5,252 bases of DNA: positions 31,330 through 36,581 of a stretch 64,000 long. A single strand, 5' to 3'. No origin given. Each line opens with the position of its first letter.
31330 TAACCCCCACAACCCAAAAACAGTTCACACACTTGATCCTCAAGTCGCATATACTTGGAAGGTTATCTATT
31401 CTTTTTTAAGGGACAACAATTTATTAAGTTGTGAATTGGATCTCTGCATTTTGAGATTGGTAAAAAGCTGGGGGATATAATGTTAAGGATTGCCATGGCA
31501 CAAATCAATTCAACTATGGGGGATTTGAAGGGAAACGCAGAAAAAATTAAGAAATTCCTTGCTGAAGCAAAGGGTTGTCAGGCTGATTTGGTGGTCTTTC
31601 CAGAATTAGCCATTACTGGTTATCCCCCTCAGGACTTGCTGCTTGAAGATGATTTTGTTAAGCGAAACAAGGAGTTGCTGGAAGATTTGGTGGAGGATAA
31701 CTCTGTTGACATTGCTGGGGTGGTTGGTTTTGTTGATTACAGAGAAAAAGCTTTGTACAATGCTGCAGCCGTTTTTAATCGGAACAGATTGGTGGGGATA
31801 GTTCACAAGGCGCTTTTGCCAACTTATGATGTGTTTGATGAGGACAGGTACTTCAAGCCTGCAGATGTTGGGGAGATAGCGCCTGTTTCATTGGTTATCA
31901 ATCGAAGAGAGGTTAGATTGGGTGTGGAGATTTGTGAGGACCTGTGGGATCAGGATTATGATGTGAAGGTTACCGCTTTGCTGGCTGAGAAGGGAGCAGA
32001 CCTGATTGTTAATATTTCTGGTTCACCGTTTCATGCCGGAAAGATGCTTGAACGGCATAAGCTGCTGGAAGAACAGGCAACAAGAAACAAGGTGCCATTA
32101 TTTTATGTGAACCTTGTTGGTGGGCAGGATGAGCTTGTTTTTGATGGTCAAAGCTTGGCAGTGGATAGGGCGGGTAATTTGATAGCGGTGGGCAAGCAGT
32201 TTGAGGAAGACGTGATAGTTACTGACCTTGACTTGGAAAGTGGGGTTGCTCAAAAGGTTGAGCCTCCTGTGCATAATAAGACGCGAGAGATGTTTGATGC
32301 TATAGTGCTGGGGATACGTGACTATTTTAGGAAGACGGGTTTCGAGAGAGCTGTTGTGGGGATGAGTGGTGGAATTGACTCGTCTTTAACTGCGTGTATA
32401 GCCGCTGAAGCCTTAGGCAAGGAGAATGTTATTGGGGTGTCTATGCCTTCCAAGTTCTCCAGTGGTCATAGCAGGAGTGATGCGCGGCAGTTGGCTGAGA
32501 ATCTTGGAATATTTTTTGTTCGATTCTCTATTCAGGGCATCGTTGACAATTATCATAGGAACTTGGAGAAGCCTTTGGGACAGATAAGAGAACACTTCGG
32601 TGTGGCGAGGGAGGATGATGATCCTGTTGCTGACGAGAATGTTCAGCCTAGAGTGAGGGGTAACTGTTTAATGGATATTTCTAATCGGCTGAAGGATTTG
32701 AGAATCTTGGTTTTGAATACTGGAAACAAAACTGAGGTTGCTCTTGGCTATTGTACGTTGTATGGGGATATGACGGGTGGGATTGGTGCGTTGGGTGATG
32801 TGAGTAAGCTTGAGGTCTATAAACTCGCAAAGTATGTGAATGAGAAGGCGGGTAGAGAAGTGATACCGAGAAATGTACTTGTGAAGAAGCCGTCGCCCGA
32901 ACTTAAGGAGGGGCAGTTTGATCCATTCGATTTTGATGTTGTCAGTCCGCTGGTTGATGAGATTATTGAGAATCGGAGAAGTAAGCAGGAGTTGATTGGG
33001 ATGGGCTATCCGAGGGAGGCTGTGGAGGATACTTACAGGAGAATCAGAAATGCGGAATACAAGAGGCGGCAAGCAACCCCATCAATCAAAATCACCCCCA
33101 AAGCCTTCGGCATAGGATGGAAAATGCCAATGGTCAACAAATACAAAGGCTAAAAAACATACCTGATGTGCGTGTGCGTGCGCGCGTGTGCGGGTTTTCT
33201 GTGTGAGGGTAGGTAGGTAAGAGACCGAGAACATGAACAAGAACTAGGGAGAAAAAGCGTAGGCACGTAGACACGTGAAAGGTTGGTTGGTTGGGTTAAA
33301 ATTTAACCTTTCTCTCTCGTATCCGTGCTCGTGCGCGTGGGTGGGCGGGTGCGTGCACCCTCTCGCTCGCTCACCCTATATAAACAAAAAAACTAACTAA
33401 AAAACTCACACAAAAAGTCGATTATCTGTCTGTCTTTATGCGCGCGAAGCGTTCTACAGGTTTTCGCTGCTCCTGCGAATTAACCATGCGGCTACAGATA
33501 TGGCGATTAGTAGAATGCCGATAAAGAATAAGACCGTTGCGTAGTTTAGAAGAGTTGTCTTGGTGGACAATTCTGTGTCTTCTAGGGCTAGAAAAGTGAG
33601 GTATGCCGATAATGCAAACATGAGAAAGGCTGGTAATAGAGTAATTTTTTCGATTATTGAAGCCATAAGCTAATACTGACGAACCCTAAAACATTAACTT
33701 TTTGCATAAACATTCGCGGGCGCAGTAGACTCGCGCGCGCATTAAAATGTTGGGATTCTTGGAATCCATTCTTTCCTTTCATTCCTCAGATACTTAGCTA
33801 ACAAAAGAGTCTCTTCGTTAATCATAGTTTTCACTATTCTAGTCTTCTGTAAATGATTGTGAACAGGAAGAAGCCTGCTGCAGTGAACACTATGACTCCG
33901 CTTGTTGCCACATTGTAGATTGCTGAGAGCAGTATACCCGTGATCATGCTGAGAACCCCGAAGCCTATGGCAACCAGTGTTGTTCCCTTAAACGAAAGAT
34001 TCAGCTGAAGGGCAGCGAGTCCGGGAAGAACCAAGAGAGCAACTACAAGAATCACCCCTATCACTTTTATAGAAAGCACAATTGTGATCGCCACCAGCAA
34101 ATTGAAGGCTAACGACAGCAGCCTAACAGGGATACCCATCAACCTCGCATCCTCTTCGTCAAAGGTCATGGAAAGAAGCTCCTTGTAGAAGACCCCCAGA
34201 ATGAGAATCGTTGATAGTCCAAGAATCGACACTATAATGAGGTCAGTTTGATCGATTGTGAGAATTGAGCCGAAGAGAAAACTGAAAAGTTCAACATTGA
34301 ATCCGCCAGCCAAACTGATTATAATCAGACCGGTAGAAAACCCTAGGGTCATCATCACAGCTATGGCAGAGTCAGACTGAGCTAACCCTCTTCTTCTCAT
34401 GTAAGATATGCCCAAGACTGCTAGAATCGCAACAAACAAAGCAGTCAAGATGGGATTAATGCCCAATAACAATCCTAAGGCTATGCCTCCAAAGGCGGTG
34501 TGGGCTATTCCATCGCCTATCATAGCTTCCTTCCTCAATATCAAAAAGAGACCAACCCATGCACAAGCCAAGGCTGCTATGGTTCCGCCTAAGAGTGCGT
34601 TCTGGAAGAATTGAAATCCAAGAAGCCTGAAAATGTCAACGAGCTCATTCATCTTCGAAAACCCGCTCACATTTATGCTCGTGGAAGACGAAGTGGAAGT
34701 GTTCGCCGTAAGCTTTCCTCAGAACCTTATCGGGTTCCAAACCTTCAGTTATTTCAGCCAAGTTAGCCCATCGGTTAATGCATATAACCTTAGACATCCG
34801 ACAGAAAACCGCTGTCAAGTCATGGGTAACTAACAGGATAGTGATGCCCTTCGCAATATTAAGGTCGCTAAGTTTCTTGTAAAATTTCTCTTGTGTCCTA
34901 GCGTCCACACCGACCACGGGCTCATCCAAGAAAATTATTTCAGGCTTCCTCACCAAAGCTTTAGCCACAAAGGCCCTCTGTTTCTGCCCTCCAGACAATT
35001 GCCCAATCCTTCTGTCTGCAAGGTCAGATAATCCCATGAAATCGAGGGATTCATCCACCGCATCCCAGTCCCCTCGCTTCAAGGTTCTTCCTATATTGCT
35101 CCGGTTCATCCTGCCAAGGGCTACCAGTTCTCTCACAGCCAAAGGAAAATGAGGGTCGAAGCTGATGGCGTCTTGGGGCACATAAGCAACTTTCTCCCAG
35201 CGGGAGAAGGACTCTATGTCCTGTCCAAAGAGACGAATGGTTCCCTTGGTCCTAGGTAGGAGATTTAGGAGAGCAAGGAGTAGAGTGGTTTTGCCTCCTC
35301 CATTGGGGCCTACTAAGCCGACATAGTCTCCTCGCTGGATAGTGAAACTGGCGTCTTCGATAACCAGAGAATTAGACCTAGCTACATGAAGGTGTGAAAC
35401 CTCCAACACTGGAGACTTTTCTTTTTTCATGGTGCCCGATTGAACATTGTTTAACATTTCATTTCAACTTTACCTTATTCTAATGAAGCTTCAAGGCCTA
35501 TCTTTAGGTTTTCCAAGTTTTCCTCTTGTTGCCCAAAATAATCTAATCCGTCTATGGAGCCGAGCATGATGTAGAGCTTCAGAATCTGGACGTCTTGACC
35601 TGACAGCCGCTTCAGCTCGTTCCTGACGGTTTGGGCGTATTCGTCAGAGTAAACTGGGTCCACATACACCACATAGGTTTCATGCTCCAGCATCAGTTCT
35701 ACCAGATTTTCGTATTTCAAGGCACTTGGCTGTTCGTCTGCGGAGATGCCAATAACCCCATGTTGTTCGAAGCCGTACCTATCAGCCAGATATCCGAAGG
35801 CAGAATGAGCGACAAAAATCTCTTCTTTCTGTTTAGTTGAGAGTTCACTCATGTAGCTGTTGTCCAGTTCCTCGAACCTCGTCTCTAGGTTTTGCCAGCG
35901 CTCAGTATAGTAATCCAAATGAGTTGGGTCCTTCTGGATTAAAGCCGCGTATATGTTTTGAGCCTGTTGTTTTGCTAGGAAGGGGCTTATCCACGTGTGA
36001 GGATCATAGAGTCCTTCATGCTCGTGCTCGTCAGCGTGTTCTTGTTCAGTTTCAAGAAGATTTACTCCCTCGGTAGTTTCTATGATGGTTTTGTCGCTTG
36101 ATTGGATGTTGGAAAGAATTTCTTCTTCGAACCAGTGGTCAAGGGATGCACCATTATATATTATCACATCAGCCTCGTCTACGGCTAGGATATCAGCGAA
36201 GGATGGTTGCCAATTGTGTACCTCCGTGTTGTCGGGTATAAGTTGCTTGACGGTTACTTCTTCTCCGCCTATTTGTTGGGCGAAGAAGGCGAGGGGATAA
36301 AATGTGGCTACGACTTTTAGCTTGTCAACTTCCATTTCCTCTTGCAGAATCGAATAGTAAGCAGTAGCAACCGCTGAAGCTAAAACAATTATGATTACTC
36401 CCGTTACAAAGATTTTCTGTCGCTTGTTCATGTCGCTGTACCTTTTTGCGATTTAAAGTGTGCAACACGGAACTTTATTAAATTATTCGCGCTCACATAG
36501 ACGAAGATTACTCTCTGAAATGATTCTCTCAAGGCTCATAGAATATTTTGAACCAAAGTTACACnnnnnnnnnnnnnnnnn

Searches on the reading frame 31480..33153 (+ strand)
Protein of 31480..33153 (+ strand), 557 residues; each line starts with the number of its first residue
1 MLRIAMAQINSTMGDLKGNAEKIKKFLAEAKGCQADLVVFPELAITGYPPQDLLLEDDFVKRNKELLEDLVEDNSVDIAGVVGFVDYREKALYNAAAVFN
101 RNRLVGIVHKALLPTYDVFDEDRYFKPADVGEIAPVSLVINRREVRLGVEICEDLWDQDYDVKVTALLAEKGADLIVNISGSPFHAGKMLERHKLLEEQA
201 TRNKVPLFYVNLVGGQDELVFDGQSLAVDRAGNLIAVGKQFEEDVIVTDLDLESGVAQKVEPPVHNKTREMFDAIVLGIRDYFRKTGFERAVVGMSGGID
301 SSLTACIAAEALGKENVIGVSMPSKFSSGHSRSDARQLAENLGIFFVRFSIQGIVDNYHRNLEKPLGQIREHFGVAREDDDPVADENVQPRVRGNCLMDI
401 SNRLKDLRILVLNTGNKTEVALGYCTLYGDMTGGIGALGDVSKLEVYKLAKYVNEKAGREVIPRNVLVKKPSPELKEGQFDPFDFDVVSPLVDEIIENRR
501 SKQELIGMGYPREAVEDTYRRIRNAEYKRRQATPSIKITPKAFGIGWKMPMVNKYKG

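Call 38: search_protein_families(library=pfam, proteins=[window:31480-33153:+], max_evalue=0.001)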
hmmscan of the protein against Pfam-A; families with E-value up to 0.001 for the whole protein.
window:31480-33153:+ (557 aa): 2 families
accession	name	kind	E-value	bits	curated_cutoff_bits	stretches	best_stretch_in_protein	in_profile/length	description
PF02540.23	NAD_synthase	-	4.1e-61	206.6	21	1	273-532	3-242/242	NAD synthase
PF00795.27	CN_hydrolase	-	9.1e-31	107.5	23.2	1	3-254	1-250/256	Carbon-nitrogen hydrolase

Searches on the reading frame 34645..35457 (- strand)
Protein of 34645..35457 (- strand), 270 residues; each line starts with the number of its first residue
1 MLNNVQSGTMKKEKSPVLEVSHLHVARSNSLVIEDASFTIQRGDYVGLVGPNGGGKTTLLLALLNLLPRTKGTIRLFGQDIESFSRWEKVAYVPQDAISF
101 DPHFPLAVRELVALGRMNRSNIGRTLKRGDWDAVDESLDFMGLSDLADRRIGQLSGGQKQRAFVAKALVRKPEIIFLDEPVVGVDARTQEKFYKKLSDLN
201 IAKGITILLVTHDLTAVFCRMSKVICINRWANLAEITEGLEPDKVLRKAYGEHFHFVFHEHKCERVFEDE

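Call 38: search_protein_families(library=pfam, proteins=[window:34645-35457:-], max_evalue=0.001)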
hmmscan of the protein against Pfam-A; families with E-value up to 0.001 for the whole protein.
window:34645-35457:- (270 aa): 2 families
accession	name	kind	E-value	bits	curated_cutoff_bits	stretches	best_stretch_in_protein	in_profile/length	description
PF00005.33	ABC_tran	-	3.5e-29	102.6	25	1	34-181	2-136/137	ABC transporter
PF13304.12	AAA_21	-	2.9e-12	47.7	27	1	137-214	221-300/304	AAA domain, putative AbiEii toxin, Type IV TA system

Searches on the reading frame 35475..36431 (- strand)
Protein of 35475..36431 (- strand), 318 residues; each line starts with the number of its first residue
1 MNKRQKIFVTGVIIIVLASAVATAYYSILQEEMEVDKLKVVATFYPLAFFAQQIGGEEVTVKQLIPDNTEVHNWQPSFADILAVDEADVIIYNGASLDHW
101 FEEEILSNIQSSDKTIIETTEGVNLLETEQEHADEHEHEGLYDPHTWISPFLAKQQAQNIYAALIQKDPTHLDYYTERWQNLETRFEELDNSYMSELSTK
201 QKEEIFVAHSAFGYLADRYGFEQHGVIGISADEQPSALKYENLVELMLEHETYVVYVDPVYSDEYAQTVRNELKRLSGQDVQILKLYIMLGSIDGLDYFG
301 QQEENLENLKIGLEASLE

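Call 38: search_protein_families(library=pfam, proteins=[window:35475-36431:-], max_evalue=0.001)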
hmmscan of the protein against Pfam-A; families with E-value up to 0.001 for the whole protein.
window:35475-36431:- (318 aa): 1 family
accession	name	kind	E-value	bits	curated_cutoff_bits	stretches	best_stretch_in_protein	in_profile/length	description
PF01297.22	ZnuA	-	2e-68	231.2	29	1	40-310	1-261/263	Zinc-uptake complex component A periplasmic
